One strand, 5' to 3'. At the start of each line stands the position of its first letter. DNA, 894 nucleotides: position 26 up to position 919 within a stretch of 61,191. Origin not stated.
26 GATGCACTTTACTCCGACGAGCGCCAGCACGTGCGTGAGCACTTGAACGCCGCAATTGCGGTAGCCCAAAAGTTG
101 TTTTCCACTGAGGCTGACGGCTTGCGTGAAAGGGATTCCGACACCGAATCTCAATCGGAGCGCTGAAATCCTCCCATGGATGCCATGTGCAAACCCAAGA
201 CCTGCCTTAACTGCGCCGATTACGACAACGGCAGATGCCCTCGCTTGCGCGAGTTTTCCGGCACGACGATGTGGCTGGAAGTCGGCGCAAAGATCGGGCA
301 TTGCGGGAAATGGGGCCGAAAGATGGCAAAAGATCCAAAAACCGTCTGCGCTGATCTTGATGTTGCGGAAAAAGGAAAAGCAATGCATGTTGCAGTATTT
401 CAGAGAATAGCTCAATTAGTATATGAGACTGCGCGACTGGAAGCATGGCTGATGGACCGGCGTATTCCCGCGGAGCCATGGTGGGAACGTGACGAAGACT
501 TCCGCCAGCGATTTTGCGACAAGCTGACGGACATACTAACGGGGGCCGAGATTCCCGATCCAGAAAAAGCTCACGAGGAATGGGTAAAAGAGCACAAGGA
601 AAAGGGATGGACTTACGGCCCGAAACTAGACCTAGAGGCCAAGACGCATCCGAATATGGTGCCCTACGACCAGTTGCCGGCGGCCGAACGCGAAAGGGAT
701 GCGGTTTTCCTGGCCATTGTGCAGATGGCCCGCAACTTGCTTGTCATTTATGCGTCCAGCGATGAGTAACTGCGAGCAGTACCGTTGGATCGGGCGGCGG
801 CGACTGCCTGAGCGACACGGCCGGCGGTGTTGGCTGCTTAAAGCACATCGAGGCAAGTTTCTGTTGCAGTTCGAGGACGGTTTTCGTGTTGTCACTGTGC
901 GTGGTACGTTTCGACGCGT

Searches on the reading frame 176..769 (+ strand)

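Call 22: search_protein_families(library=pfam, alignment_id=A1, max_evalue=0.01)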
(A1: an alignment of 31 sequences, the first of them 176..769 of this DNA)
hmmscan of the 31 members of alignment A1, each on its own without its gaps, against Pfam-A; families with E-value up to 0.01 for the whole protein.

A. member 1, window:176-769:+ (197 aa): 1 family
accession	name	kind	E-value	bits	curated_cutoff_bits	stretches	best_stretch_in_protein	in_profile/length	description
PF02026.21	RyR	-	9.5e-12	45.5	27.4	1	130-175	26-71/91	RyR domain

B. families by the number of members that match (of 31 scanned): 8 families
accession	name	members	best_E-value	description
PF07505.17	DUF5131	1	6.4e-30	Protein of unknown function (DUF5131)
PF02086.21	MethyltransfD12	1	1.4e-19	D12 class N6 adenine-specific DNA methyltransferase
PF02026.21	RyR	1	9.5e-12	RyR domain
PF02075.23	RuvC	1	8.2e-09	Crossover junction endodeoxyribonuclease RuvC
PF04404.17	ERF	1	4.8e-08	ERF superfamily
PF24463.1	DUF7577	1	0.0011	Domain of unknown function (DUF7577)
PF21349.2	RUBY_RBDX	1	0.0019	Rubrerythrin, rubredoxin-like domain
PF10423.15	AMNp_N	1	0.0054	Bacterial AMP nucleoside phosphorylase N-terminus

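Call 26: search_protein_families(library=phrogs, alignment_id=A1, max_evalue=0.001)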
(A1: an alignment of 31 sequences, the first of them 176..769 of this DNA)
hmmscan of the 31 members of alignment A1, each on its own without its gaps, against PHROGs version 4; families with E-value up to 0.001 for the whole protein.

A. member 1, window:176-769:+ (197 aa): 3 families
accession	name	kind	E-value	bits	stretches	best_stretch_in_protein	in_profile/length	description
phrog_5154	-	unknown function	1.3e-23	84.8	1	69-186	143-258/454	-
phrog_11782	-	unknown function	1.7e-16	61.5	1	99-187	26-113/290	-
phrog_18865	-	unknown function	1e-10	42.9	1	128-183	124-179/183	-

B. families by the number of members that match (of 31 scanned): 24 families
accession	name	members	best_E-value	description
phrog_56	-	1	8.5e-49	DNA methyltransferase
phrog_14517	-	1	5.1e-38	-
phrog_2045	-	1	2e-32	-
phrog_159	-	1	3.3e-26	RuvC-like Holliday junction resolvase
phrog_6088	-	1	1.6e-25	DNA primase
phrog_5429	-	1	2.5e-25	DNA repair protein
phrog_5154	-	1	1.3e-23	-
phrog_155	-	1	6e-21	Erf-like ssDNA annealing protein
phrog_1996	-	1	4.4e-20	DNA methyltransferase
phrog_11782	-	1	1.7e-16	-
phrog_239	-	1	9.7e-14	DNA primase/helicase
phrog_1770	-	1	5.7e-12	Holliday junction resolvase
phrog_2776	-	1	6.9e-12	-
phrog_13242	-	1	1.5e-11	-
phrog_18865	-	1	1e-10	-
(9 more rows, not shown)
